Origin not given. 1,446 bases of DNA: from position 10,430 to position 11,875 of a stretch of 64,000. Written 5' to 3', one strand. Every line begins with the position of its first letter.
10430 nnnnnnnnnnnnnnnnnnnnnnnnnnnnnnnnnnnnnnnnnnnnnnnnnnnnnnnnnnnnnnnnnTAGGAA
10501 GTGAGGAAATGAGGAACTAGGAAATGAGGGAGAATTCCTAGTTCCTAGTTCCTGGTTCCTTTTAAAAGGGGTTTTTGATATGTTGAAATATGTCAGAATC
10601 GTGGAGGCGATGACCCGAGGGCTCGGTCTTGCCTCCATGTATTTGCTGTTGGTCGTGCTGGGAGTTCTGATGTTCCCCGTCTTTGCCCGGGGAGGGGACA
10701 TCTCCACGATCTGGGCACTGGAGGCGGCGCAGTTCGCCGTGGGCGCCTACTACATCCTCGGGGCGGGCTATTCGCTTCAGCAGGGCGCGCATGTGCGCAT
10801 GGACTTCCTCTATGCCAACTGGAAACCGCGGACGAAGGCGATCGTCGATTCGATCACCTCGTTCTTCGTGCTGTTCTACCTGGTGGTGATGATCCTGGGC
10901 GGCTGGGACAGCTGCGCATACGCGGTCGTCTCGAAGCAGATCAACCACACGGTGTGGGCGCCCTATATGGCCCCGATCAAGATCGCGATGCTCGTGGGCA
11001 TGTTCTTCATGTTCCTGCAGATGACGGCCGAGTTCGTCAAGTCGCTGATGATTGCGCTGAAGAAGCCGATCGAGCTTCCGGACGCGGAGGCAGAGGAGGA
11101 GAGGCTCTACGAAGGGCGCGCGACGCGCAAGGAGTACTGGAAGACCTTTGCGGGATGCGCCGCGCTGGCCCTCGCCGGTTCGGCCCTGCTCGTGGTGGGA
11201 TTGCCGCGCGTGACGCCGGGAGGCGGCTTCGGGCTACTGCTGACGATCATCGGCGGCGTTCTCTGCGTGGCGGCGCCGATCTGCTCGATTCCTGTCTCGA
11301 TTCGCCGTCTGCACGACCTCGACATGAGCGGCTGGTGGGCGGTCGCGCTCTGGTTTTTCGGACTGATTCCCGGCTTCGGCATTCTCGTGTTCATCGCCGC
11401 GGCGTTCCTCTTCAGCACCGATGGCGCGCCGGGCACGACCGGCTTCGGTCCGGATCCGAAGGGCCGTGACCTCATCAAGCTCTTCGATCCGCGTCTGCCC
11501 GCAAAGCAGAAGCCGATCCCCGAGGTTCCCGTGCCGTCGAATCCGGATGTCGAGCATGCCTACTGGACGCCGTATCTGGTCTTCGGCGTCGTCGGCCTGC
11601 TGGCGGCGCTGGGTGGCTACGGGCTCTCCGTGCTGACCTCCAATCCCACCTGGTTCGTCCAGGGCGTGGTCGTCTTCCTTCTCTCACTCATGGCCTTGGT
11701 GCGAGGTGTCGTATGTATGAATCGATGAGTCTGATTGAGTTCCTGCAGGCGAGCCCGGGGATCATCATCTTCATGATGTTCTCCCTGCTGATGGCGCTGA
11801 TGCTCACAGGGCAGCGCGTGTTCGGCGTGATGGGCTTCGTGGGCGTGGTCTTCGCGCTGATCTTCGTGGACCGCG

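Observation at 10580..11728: DctQ small permease fused to a DUF805 (YhaH-like) membrane domain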

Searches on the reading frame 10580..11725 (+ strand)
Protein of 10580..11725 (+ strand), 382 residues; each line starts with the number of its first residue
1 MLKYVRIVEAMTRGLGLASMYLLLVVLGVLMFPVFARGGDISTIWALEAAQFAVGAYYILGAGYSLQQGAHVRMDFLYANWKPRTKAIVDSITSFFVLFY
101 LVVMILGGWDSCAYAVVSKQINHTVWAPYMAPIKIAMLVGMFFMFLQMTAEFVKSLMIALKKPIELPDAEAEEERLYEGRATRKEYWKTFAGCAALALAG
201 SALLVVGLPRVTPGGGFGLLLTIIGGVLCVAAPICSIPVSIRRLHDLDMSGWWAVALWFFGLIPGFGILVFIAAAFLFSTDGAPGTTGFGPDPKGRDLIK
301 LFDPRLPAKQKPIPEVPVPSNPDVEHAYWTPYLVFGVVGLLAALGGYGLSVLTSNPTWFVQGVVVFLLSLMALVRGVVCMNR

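Call 3: search_protein_families(library=pfam, proteins=[window:10580-11725:+], max_evalue=0.01)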
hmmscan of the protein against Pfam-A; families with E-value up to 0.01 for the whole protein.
window:10580-11725:+ (382 aa): 2 families
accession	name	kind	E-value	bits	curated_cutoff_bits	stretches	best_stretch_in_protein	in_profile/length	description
PF05656.20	DUF805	-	1.6e-17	64.4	25.7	1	178-291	5-111/111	Protein of unknown function (DUF805)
PF04290.18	DctQ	-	1.8e-15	57.4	28.3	1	27-155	2-129/132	Tripartite ATP-independent periplasmic transporters, DctQ component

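Call 4: search_protein_families(library=ncbifam, proteins=[window:10580-11725:+], max_evalue=0.01)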
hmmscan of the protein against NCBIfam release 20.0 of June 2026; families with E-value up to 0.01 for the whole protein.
window:10580-11725:+ (382 aa): 0 families

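Call 6: find_homologous_proteins(query=window:10580-11725:+, max_evalue=0.001)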
Query window:10580-11725:+ (382 aa): 53 proteins with E <= 0.001 among 8000 candidates.
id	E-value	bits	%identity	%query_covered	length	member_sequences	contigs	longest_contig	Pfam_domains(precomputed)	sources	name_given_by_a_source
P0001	1.2e-249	846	98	100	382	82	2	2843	PF04290.19,PF05656.21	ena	-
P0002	3.9e-246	834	97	100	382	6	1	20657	PF04290.19,PF05656.21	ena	-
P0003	6.0e-213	725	84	99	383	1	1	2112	PF04290.19,PF05656.21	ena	-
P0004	4.4e-195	666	78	100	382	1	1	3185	PF04290.19,PF05656.21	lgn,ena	-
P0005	1.6e-194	664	76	100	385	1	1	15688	PF04290.19,PF05656.21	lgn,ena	-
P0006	2.3e-194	664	77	100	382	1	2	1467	PF04290.19,PF05656.21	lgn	-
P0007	2.9e-194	663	77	100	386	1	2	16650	PF04290.19,PF05656.21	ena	-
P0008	3.2e-193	660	77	100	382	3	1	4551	PF04290.19,PF05656.21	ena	-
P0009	3.7e-192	657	75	100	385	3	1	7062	PF04290.19,PF05656.21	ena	-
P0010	1.6e-191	654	75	100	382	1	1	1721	PF04290.19,PF05656.21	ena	-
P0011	4.3e-190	650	75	100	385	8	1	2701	PF04290.19,PF05656.21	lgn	-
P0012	1.5e-189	648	75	100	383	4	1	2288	PF04290.19,PF05656.21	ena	-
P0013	4.7e-188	643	74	99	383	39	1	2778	PF04290.19,PF05656.21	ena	-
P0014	2.3e-184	631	72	100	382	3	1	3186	PF04290.19,PF05656.21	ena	-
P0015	9.6e-184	629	73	99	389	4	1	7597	PF04290.19,PF05656.21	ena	-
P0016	1.1e-183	629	74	99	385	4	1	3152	PF04290.19,PF05656.21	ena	-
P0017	1.8e-183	628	71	100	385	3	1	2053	PF04290.19,PF05656.21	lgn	-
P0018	2.4e-183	627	70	100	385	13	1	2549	PF04290.19,PF05656.21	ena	-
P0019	1.2e-182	625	71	99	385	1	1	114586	PF04290.19,PF05656.21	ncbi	ncbi:MAG: DUF805 domain-containing protein [Kiritimatiellia bacterium]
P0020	8.5e-181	619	70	99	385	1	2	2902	PF04290.19,PF05656.21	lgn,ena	-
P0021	3.0e-180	617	72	100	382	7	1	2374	PF04290.19,PF05656.21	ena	-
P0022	7.9e-179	613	71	100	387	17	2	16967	PF04290.19,PF05656.21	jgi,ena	-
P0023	2.6e-178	611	71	99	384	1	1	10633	PF04290.19,PF05656.21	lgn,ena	-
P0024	2.0e-177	608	70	100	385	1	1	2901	PF04290.19,PF05656.21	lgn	-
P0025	4.5e-177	607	70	100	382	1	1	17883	PF04290.19,PF05656.21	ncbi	ncbi:MAG: DUF805 domain-containing protein [Kiritimatiellia bacterium]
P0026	3.0e-176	604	69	99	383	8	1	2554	PF04290.19,PF05656.21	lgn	-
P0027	1.4e-175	602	69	100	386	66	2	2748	PF04290.19,PF05656.21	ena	-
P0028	2.8e-175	601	68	100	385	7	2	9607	PF04290.19,PF05656.21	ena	-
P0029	1.5e-173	595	69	99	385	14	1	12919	PF04290.19,PF05656.21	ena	-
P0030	9.0e-173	593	68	100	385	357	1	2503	PF04290.19,PF05656.21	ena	-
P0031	2.4e-172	591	68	99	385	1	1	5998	PF04290.19,PF05656.21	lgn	-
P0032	5.2e-171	587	67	100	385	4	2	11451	PF04290.19,PF05656.21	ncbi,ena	-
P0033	2.1e-170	585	68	99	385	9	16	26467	PF04290.19,PF05656.21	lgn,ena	-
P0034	3.6e-170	584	68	100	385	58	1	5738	PF04290.19,PF05656.21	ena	-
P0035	5.9e-170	583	68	99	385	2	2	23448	PF04290.19,PF05656.21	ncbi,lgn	-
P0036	6.5e-170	583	67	100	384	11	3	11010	PF04290.19,PF05656.21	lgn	-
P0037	8.1e-170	583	68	99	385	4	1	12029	PF04290.19,PF05656.21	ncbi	-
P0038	1.1e-169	583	68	99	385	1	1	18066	PF04290.19,PF05656.21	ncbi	-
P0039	4.5e-169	581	68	99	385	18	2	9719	PF04290.19,PF05656.21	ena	-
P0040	5.9e-169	580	68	99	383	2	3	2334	PF04290.19,PF05656.21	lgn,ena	-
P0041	6.6e-165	567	68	99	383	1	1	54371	PF04290.19,PF05656.21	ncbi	ncbi:MAG: TRAP transporter small permease subunit [Kiritimatiellia bacterium]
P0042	3.1e-163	561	65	99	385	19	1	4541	PF04290.19,PF05656.21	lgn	-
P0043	1.5e-105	371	79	55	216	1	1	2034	PF04290.19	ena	-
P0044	3.1e-96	341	76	51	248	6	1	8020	PF04290.19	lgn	-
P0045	4.0e-47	179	50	45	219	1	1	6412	PF04290.19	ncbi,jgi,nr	ncbi:MAG: TRAP transporter small permease subunit [Verrucomicrobiales bacterium]|jgi:TRAP-type manni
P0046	2.9e-42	163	80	24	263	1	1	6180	PF02775.27,PF04290.19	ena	-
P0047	3.8e-35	140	46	41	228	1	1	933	PF04290.19,PF00144.30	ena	-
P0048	6.5e-34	136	45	41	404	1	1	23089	PF04290.19,PF05013.18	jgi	-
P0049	2.0e-33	134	44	41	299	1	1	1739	PF04290.19,PF13450.13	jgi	-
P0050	1.4e-31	128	44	42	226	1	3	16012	PF04290.19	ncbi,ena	-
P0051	2.8e-29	120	42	40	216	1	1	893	PF04290.19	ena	-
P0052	8.5e-29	119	42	40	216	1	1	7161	PF04290.19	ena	-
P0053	2.6e-4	38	30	31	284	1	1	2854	PF05656.21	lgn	-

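Call 7: find_encoding_contigs(protein=P0019, flank=8000, max_places=2)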
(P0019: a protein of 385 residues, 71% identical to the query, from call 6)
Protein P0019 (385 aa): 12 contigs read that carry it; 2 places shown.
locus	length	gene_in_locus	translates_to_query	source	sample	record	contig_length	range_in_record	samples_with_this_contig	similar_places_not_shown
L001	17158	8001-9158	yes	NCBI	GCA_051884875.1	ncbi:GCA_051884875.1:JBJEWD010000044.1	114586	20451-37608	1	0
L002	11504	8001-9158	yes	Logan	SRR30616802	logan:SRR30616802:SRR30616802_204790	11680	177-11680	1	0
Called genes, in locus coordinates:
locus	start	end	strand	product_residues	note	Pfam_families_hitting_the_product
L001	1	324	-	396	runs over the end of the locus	-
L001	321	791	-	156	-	PF01219:DAGK_prokar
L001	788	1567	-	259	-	-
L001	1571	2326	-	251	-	PF03721:UDPG_MGDP_dh_N (weak), PF00984:UDPG_MGDP_dh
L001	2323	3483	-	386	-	PF13439:Glyco_transf_4, PF13579:Glyco_trans_4_4, PF13477:Glyco_trans_4_2 (weak), PF20706:GT4-conflict, PF00534:Glycos_transf_1, PF13692:Glyco_trans_1_4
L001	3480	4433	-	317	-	PF03279:Lip_A_acyltrans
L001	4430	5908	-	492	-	PF00501:AMP-binding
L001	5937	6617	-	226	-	PF02142:MGS, PF01808:AICARFT_IMPCHas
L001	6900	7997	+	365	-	PF03480:DctP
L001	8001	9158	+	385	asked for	PF04290:DctQ, PF05656:DUF805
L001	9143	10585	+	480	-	PF06808:DctM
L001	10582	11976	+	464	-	PF06751:EutB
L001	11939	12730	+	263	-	PF05985:EutC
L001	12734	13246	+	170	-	PF02572:CobA_CobO_BtuR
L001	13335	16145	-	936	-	PF02837:Glyco_hydro_2_N, PF22666:Glyco_hydro_2_N2 (weak), PF02836:Glyco_hydro_2_C, PF16353:LacZ_4 (weak), PF02929:Bgal_small_N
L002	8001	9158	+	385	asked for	PF04290:DctQ, PF05656:DUF805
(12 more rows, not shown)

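Call 8: find_encoding_contigs(protein=P0041, flank=8000, max_places=2)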
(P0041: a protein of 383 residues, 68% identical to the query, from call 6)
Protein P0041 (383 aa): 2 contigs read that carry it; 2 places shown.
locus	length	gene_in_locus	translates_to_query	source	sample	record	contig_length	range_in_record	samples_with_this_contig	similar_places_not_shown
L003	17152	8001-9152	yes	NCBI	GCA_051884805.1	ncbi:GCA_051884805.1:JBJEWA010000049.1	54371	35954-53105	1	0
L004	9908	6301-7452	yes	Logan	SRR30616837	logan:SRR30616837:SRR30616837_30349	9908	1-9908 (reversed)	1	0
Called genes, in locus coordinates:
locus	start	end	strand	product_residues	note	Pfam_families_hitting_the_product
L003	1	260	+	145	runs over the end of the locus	PF00572:Ribosomal_L13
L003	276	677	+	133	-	PF00380:Ribosomal_S9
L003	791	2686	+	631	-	PF00270:DEAD, PF04851:ResIII (faint), PF00271:Helicase_C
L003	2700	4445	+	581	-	PF02837:Glyco_hydro_2_N (faint), PF02836:Glyco_hydro_2_C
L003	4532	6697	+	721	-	PF24316:Tli3 (faint), PF02012:BNR (faint), PF15902:Sortilin-Vps10 (weak)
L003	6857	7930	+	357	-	PF03480:DctP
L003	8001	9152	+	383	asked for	PF04290:DctQ, PF05656:DUF805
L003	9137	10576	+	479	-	PF06808:DctM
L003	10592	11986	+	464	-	PF06751:EutB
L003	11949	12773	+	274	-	PF05985:EutC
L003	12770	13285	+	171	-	PF02572:CobA_CobO_BtuR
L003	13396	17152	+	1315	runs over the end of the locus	PF18076:FGAR-AT_N, PF18072:FGAR-AT_linker, PF02769:AIRS_C, PF22689:FGAR-AT_PurM_N-like, PF02769:AIRS_C, PF13507:GATase_5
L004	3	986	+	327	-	?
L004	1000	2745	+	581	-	PF02837:Glyco_hydro_2_N (faint), PF02836:Glyco_hydro_2_C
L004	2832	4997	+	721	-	PF24316:Tli3 (faint), PF02012:BNR (faint), PF15902:Sortilin-Vps10 (weak)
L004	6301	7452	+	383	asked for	PF04290:DctQ, PF05656:DUF805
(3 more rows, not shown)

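Call 9: find_encoding_contigs(protein=P0045, flank=8000, max_places=2)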
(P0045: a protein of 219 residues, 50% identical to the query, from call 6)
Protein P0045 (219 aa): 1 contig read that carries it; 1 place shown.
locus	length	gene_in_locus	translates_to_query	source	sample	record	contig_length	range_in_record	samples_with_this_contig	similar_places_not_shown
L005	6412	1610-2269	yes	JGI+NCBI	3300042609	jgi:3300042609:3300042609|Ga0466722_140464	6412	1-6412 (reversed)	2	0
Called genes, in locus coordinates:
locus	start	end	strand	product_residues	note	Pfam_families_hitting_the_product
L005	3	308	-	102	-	?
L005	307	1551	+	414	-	PF03480:DctP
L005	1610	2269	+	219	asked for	PF04290:DctQ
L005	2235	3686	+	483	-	PF06808:DctM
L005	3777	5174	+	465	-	PF06751:EutB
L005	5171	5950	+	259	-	PF05985:EutC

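Call 20: find_encoding_contigs(protein=P0044, flank=5000, max_places=2)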
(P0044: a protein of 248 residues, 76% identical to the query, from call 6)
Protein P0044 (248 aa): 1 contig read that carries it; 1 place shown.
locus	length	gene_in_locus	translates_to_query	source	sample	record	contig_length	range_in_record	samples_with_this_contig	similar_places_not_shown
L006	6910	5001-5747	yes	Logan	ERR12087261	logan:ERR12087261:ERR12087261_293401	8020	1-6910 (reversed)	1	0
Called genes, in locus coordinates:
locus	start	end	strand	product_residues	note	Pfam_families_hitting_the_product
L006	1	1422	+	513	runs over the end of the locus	PF07607:DUF1570 (weak)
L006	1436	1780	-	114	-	PF02922:CBM_48 (weak), PF16561:AMPK1_CBM, PF22058:X25_BaPul_like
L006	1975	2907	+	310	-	PF21168:FkbO_Hyg5-like_N (weak), PF01042:Ribonuc_L-PSP (weak)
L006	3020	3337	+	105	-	PF00829:Ribosomal_L21p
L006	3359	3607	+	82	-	PF01016:Ribosomal_L27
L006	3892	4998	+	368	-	PF03480:DctP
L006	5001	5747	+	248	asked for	PF04290:DctQ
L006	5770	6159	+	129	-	-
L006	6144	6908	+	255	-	?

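Call 24: predict_structure(alignment_id=A1)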
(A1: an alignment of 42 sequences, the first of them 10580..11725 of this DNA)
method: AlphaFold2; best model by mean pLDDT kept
length: 382 residues; sequences in the alignment: 42
mean_pLDDT: 65.6   pTM: 0.39
mean pLDDT of the five models: 65.6, 65.5, 63.5, 62.8, 58.4
residues with pLDDT >= 90: 3; 70-90: 171; 50-70: 137; < 50: 71
segments of 3 or more residues with pLDDT < 50: 61-77, 113-118, 121-124, 126-128, 282-307
pLDDT, mean of each block of 10 residues (from residue 1): 70 62 60 55 55 52 45 46 71 75 67 50 48 61 72 77 60 53 78 86 86 81 84 79 70 70 69 75 40 37 43 51 62 83 88 82 84 69 38
secondary structure, 60 per line:
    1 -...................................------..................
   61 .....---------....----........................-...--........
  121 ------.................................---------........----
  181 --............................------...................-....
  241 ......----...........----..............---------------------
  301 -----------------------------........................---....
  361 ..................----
elements in order: H2-36 H43-65 H75-78 H83-106 H113-120 H127-159 H169-176 H183-210 H217-235 H237-246 H251-261 H266-279 H330-353 H357-378

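Call 25: search_protein_representatives(alignment_id=A1)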
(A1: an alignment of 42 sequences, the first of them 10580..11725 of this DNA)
Query: 42 sequences, 385 profile positions. Proteins with E-value up to 0.001 (for the whole library): 6909; up to 1e-10: 746; up to 1e-30: 23. The best 150 are listed.
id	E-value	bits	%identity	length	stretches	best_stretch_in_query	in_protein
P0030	7.8e-217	736.1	-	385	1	1-385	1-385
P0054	5.3e-60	219.8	-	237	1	3-173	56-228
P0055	2.9e-50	187.8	-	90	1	4-93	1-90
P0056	3.6e-50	187.5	-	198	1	1-165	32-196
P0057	8.1e-48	179.7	-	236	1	2-189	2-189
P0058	2.6e-43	164.9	-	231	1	4-167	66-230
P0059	3.2e-42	161.3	-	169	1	3-162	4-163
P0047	7.7e-42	160.0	-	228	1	38-169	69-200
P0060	5.7e-41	157.2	-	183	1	4-174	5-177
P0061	4.3e-39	151.0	-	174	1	50-169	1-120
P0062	1.7e-38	149.1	-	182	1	3-172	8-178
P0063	2.1e-38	148.7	-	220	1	3-187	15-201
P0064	1.7e-36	142.5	-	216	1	4-160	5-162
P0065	2.2e-35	138.8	-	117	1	52-164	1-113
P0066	2.8e-35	138.4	-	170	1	3-167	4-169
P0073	8.6e-32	127.0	-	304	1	29-135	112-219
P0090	1.5e-26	109.7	-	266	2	180-300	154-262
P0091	1.7e-26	109.5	-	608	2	163-326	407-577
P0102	1.0e-24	103.7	-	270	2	180-300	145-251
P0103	1.0e-24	103.7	-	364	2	3-138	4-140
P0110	3.8e-24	101.8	-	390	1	4-118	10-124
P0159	6.1e-20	87.9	-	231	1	167-303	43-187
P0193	1.1e-18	83.8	-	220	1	179-318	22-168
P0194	1.5e-18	83.4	-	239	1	173-324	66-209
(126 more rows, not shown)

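Call 26: search_protein_families(library=pfam, proteins=[P0091, P0103, P0110, P0073, P0090, P0102, P0159, P0193, P0194, P0054], max_evalue=0.001)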
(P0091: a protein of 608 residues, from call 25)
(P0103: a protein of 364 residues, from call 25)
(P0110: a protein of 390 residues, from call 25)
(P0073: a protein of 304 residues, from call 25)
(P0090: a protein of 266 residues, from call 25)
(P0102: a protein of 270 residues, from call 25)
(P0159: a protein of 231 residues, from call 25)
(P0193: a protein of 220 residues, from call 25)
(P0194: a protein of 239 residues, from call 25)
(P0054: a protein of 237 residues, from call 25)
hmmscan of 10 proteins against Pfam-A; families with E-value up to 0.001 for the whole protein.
P0091 (608 aa): 2 families
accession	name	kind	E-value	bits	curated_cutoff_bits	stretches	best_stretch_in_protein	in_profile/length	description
PF05656.20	DUF805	-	8e-37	126.5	25.7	2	241-356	2-110/111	Protein of unknown function (DUF805)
PF09851.14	SHOCT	-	4.3e-06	26.7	27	1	579-604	2-27/28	Short C-terminal domain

P0103 (364 aa): 2 families
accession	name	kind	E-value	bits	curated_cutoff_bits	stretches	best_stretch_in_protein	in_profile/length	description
PF06808.19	DctM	-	1.4e-27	97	23.8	1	181-359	1-181/413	Tripartite ATP-independent periplasmic transporter, DctM component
PF04290.18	DctQ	-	6.4e-18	65.4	28.3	1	32-143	3-112/132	Tripartite ATP-independent periplasmic transporters, DctQ component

P0110 (390 aa): 1 family
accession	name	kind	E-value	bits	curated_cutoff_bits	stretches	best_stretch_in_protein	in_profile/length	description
PF04290.18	DctQ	-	6.5e-13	49.2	28.3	1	35-118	1-85/132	Tripartite ATP-independent periplasmic transporters, DctQ component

P0073 (304 aa): 2 families
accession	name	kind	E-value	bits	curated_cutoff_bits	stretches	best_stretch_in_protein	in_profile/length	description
PF12695.13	Abhydrolase_5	-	5.4e-21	75.5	27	1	28-120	2-89/164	Alpha/beta hydrolase family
PF04290.18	DctQ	-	2e-17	63.8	28.3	1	113-217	2-104/132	Tripartite ATP-independent periplasmic transporters, DctQ component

P0090 (266 aa): 1 family
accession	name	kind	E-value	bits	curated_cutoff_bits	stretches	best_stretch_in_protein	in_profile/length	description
PF05656.20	DUF805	-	1.2e-53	180.7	25.7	2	15-119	2-111/111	Protein of unknown function (DUF805)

P0102 (270 aa): 1 family
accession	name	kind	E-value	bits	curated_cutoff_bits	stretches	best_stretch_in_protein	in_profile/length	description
PF05656.20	DUF805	-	1.2e-56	190.4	25.7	2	144-245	3-111/111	Protein of unknown function (DUF805)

P0159 (231 aa): 2 families
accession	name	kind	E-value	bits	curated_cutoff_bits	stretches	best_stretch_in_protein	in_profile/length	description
PF05656.20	DUF805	-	4.2e-25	88.8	25.7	1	56-178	4-111/111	Protein of unknown function (DUF805)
PF09851.14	SHOCT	-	1.4e-06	28.3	27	1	202-227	2-27/28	Short C-terminal domain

P0193 (220 aa): 1 family
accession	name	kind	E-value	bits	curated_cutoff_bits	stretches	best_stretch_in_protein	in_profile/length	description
PF05656.20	DUF805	-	5.8e-23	81.9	25.7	1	21-144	2-111/111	Protein of unknown function (DUF805)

P0194 (239 aa): 1 family
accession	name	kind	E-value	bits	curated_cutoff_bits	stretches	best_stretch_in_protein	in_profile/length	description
PF05656.20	DUF805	-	2.5e-19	70.2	25.7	1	73-179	4-111/111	Protein of unknown function (DUF805)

P0054 (237 aa): 1 family
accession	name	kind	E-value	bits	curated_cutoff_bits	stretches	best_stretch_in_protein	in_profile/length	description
PF04290.18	DctQ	-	2.3e-20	73.3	28.3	1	83-213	2-131/132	Tripartite ATP-independent periplasmic transporters, DctQ component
